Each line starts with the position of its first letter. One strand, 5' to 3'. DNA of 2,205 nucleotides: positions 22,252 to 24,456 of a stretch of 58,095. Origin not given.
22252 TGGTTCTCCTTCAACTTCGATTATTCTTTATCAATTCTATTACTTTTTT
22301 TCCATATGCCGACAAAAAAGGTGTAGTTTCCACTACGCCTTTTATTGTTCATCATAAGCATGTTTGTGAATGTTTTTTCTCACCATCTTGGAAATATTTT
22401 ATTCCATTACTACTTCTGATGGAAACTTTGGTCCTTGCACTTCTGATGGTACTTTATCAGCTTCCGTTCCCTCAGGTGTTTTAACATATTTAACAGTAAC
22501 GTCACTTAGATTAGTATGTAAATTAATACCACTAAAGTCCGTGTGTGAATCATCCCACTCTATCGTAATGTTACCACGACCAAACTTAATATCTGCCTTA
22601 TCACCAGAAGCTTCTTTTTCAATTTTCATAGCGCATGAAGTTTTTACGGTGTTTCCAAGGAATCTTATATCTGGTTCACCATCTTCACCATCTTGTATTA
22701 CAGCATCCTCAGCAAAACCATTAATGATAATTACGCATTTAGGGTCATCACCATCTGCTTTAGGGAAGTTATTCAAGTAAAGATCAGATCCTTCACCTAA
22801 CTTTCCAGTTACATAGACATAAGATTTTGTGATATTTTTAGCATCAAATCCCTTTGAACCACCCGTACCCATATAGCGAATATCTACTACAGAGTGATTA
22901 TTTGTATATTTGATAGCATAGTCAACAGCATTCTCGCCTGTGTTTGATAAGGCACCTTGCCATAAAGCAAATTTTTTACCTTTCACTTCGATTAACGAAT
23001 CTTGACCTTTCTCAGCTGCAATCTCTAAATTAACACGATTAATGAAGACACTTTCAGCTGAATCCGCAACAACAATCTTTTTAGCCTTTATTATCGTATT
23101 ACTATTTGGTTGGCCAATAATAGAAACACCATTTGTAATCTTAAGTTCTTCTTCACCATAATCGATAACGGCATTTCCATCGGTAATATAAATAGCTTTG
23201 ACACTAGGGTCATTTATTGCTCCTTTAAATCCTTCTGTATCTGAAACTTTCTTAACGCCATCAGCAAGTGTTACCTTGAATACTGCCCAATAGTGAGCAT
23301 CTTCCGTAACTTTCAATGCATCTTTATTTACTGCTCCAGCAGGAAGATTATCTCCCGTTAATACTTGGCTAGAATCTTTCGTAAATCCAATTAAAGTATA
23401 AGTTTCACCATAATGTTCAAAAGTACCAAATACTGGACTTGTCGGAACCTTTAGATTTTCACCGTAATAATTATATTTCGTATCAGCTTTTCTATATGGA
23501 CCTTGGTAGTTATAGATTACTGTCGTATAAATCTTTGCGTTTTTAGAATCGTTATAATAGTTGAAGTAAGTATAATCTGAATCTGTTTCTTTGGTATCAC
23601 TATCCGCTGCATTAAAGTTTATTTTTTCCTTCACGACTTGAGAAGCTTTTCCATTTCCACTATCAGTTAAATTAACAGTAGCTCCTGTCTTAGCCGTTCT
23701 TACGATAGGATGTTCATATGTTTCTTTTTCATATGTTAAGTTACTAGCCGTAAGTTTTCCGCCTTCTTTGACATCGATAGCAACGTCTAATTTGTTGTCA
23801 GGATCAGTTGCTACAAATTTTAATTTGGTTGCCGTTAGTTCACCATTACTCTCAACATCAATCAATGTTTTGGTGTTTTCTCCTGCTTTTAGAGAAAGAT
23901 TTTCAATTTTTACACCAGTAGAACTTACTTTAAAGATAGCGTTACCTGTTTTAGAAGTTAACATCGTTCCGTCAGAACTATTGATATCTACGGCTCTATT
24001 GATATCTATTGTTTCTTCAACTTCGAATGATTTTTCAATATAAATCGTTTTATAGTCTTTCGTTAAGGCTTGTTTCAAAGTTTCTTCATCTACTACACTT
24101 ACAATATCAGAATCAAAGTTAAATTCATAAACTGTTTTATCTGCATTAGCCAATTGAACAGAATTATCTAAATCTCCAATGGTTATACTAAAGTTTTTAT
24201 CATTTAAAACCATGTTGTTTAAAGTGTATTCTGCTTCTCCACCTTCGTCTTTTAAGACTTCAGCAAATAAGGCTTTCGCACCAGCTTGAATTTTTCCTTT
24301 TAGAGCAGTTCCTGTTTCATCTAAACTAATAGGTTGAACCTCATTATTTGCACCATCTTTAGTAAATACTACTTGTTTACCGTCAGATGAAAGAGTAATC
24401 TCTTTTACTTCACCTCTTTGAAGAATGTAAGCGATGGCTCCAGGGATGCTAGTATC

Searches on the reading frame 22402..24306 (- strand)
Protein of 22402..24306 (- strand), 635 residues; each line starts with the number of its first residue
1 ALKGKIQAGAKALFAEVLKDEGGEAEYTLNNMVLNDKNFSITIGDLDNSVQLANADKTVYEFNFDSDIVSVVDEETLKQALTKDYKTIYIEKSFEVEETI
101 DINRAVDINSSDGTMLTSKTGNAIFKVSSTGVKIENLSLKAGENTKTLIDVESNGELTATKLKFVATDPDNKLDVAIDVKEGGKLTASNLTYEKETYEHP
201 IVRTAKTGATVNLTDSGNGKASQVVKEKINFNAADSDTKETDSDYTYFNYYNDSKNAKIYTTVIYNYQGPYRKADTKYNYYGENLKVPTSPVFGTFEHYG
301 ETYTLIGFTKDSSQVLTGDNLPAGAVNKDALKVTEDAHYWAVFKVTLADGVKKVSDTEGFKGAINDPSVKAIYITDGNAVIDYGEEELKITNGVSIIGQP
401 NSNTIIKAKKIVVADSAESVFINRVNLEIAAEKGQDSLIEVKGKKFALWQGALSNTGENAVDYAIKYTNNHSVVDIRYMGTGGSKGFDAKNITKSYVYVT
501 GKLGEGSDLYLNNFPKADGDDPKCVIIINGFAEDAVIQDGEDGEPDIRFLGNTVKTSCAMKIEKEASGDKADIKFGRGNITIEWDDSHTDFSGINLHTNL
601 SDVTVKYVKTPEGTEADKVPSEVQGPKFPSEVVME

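Call 77: predict_structure(alignment_id=A2)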
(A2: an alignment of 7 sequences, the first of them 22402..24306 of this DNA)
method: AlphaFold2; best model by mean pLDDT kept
length: 635 residues; sequences in the alignment: 7
mean_pLDDT: 72.3   pTM: 0.56
mean pLDDT of the five models: 72.3, 69.5, 67.5, 65.7, 65.5
residues with pLDDT >= 90: 140; 70-90: 243; 50-70: 142; < 50: 110
segments of 3 or more residues with pLDDT < 50: 1-49, 52-55, 269-271, 480-486, 515-520, 539-543, 608-624, 629-635
pLDDT, mean of each block of 10 residues (from residue 1): 41 42 40 41 46 52 62 90 87 91 93 82 92 94 90 95 78 87 92 83 88 65 72 64 78 77 65 70 70 74 77 53 59 69 81 92 92 90 90 90 86 91 89 89 86 80 87 72 49 82 80 49 72 66 60 58 66 63 56 61 50 41 48 32
secondary structure, 60 per line:
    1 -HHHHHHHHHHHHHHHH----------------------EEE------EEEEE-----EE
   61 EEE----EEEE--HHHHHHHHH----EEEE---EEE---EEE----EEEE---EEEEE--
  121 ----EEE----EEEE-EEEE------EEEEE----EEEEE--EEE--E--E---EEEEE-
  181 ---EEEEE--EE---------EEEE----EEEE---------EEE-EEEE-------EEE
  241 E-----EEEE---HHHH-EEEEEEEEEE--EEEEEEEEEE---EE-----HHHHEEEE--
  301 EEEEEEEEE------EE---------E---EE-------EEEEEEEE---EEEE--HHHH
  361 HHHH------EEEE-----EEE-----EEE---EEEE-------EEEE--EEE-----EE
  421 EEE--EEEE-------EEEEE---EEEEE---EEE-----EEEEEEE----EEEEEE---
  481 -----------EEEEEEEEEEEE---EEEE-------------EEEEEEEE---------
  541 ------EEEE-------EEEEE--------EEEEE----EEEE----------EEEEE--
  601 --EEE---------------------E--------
elements in order: H2-17 E40-42 E49-53 E59-63 E68-71 H74-82 E87-90 E94-96 E100-102 E107-110 E114-118 E125-127 E132-135 E137-140 E147-151 E156-160 E163-165 E175-179 E184-188 E202-205 E210-213 E223-225 E227-230 E238-241 E247-250 H254-257 E259-268 E271-280 H291-294 E295-298 E301-309 E340-347 E351-354 H357-364 E371-374 E380-382 E388-390 E394-397 E405-408 E411-413 E419-423 E426-429 E437-441 E445-449 E453-455 E461-467 E472-477 E492-503 E507-510 E524-531 E547-550 E558-562 E571-575 E580-583 E594-598 E603-605

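Call 79: fold_search(model_id=the predicted structure, library=pdb)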
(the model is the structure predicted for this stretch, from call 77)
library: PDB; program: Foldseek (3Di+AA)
matches with E <= 10: 185; with E <= 0.001: 0
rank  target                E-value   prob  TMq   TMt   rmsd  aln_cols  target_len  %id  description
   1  5ny0                  1.7e-03  0.94  0.14  0.25  35.4       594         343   10  L. reuters 100-23 SRRP (released 2018-03-21)
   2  5nxk_B                4.7e-03  0.63  0.10  0.21  35.4       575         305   10  L. reuteri 53608 SRRP (released 2018-03-21)
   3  8oq1                  8.4e-03  0.66  0.17  0.16  33.0       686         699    8  Crystal structure of tailspike depolymerase (APK14_gp49) from Acinetobacter phage vB_AbaP_APK14 (released 2023-06-07)
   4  3h09_B                8.8e-03  0.33  0.14  0.11  31.3       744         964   11  The structure of Haemophilus influenzae IgA1 protease (released 2009-04-21)
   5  3h09_A                1.1e-02  0.25  0.14  0.11  31.3       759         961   13  The structure of Haemophilus influenzae IgA1 protease (released 2009-04-21)
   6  7e56                  1.3e-02  0.51  0.12  0.21  35.9       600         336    9  The mutant crystal structure of endo-polygalacturonase (T316C/G344C) from Talaromyces leycettanus JCM 12802 (released 2021-08-25)
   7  4y9v_A                1.9e-02  0.25  0.14  0.14  28.9       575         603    9  Gp54 tailspike of Acinetobacter baumannii bacteriophage AP22 in complex with A. baumannii capsular saccharide (released 2017-02-01)
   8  7o77                  3.1e-02  0.66  0.20  0.18  27.2       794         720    9  Structure of the PL6 family alginate lyase Patl3640 from Pseudoalteromonas atlantica T6c (released 2021-07-28)
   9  7dmk_D                3.1e-02  0.60  0.18  0.16  27.9       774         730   10  PL6 alginate lyase BcAlyPL6 (released 2021-10-06)
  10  8bwk_D                3.4e-02  0.38  0.16  0.15  28.8       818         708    7  Metagenomic derived PL6 alginate lyase (released 2023-12-20)
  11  1ogm                  4.3e-02  0.60  0.18  0.19  22.0       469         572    8  Dex49A from Penicillium minioluteum (released 2003-09-11)
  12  6f7k_B                4.9e-02  0.47  0.15  0.17  31.6       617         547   10  Crystal structure of Dettilon tailspike protein (gp208) (released 2018-12-19)
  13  7w1c_D                5.9e-02  0.15  0.14  0.14  32.9       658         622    9  Crystal structure of Klebsiella pneumoniae K1 capsule-specific polysaccharide lyase in a P1 crystal form (released 2022-05-18)
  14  8yk3_B                6.5e-02  0.15  0.14  0.15  33.4       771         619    8  Blood group B alpha-1,3-galactosidase AgaBb from Bifidobacterium bifidum, construct T7-tag_24-673 (released 2024-07-10)
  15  7vyv_A                7.1e-02  0.51  0.17  0.15  32.5       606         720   10  Cryo-EM structure of Depo32, a Klebsiella phage depolymerase targets the K2 serotype K. pneumoniae (released 2023-08-30)
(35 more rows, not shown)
